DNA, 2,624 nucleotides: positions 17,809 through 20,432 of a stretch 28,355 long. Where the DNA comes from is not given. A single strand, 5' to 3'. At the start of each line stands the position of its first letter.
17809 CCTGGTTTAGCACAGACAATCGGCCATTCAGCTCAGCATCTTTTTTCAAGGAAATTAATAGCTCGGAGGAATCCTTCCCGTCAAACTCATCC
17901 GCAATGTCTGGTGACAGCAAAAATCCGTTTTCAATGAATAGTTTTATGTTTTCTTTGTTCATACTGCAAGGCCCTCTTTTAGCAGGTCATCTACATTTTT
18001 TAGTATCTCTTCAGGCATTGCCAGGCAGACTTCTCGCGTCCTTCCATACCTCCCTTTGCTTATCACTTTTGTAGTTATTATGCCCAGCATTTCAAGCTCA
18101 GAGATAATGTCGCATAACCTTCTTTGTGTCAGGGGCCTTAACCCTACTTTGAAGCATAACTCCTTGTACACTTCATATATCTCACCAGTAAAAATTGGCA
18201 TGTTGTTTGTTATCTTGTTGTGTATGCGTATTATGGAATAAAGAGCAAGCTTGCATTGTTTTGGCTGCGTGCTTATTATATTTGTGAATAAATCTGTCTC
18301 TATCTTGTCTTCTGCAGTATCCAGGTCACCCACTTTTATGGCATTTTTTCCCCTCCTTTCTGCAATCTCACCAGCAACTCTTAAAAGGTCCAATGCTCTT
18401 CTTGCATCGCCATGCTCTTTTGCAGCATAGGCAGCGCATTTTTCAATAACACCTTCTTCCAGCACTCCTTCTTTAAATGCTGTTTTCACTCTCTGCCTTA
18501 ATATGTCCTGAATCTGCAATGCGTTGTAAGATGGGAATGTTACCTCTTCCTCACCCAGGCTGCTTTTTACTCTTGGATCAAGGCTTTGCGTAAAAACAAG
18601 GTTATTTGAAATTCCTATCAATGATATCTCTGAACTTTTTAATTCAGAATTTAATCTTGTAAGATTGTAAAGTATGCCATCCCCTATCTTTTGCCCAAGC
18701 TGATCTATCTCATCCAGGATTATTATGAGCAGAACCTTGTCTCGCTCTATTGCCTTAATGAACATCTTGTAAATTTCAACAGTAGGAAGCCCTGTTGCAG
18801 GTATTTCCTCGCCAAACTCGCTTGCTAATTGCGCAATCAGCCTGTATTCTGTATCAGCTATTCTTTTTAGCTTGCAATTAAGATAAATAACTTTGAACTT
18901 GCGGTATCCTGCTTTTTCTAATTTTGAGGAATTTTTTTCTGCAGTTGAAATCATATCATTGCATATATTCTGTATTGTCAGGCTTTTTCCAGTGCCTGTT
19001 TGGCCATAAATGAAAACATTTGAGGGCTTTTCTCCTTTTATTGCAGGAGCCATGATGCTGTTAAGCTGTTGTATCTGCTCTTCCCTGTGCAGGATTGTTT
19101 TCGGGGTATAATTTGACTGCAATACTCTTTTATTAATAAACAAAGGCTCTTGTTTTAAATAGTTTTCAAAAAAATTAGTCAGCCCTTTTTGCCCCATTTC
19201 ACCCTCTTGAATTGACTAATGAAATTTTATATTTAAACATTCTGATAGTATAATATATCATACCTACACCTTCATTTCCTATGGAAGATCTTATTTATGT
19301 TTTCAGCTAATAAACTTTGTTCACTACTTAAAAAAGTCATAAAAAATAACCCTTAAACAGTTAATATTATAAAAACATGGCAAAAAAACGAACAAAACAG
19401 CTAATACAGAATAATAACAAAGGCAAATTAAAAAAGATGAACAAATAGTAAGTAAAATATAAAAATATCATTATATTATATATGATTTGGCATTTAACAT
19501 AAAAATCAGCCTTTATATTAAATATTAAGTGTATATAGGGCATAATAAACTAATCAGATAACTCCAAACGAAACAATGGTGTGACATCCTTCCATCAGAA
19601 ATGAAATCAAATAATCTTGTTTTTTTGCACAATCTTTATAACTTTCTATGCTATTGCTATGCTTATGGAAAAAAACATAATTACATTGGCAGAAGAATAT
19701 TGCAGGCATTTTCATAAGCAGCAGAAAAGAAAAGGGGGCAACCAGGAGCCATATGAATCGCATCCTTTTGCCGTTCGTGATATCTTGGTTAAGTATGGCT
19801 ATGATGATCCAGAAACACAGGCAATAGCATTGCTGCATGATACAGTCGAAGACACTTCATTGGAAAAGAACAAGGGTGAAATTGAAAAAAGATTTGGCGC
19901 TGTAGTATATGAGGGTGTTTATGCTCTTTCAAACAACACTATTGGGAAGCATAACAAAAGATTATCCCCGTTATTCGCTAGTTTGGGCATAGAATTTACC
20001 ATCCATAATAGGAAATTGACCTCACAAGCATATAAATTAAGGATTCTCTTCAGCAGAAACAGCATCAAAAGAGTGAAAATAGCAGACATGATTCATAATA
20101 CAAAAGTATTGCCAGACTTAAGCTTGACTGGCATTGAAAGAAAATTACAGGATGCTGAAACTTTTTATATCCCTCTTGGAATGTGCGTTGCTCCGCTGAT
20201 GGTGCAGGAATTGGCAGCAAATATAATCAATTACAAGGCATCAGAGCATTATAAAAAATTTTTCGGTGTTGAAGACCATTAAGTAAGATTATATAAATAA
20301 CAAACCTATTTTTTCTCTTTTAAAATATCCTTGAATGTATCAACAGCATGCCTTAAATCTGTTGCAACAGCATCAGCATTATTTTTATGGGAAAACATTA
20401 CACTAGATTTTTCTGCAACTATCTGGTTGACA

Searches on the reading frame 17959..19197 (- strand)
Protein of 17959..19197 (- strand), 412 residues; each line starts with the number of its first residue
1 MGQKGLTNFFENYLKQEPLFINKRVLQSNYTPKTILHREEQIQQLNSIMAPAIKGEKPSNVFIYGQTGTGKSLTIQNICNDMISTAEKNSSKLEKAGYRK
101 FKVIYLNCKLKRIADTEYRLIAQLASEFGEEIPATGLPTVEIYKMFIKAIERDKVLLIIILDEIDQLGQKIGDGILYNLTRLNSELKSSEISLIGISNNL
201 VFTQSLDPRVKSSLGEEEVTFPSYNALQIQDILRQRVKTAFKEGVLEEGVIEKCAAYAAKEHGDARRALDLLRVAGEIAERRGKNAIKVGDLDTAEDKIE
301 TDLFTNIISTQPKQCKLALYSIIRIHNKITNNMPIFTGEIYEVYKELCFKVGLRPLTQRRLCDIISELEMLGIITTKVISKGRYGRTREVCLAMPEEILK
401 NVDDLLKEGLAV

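Call 10: search_protein_families(library=pfam, proteins=[window:17959-19197:-], max_evalue=0.01)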
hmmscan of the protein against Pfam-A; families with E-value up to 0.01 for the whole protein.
window:17959-19197:- (412 aa): 15 families
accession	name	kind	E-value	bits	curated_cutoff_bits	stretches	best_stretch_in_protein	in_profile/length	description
PF09079.17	Cdc6_C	-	1.5e-28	99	25.1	1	307-401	2-95/96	CDC6, C terminal winged helix domain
PF22703.2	Cdc6_lid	-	1e-24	86.6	27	1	230-296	1-67/68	Cdc6 AAA+ ATPase-type lid domain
PF13401.12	AAA_22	-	2.2e-09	38.2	27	1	59-195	6-122/130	AAA domain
PF13191.12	AAA_16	-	8.8e-09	36.5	32.6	1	36-167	3-144/167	AAA ATPase domain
PF22606.2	Cdc6-ORC-like_ATPase_lid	-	1e-07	32.2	27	1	224-280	1-57/60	Cdc6/ORC-like, ATPase lid domain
PF00004.35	AAA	-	5.3e-07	30.6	21.2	1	62-211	2-119/131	ATPase family associated with various cellular activities (AAA)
PF01637.24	ATPase_2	-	6.1e-06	26.6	33.2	1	37-177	3-133/225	ATPase domain predominantly from Archaea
PF00270.35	DEAD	-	0.00023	21.4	26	0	51-186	9-147/167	DEAD/DEAH box helicase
PF05673.19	DUF815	-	0.00049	19.8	23.8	1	33-84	28-79/249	Protein of unknown function (DUF815)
PF16796.11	Microtub_bd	-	0.00081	19.8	27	1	38-88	72-121/155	Microtubule binding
PF09848.15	SLFN-g3_helicase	-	0.0023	17.7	24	1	60-163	3-87/354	Schlafen group 3, DNA/RNA helicase domain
PF00225.29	Kinesin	-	0.0045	16.4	29.3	1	43-78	61-95/327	Kinesin motor domain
PF00910.28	RNA_helicase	-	0.0048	17.8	21.5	0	61-88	1-28/105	RNA helicase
PF12775.13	AAA_7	-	0.0064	16.5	25.8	0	59-83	34-58/181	P-loop containing dynein motor region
PF05729.18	NACHT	-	0.0099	16.2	26.7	0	61-173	3-99/167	NACHT domain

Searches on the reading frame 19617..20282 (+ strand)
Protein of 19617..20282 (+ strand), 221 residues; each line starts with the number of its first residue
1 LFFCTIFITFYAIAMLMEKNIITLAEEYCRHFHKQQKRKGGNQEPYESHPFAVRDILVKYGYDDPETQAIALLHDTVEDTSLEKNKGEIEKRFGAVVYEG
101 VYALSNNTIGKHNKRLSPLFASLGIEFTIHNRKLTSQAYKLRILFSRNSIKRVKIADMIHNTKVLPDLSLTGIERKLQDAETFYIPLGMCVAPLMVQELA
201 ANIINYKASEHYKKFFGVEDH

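Call 10: search_protein_families(library=pfam, proteins=[window:19617-20282:+], max_evalue=0.01)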
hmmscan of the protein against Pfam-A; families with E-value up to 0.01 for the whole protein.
window:19617-20282:+ (221 aa): 2 families
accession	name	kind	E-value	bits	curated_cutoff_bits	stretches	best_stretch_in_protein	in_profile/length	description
PF13328.12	HD_4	-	1.5e-09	38.2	27.2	1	26-105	2-75/156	HD domain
PF01966.28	HD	-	0.0088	16.8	22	0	48-104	3-66/116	HD domain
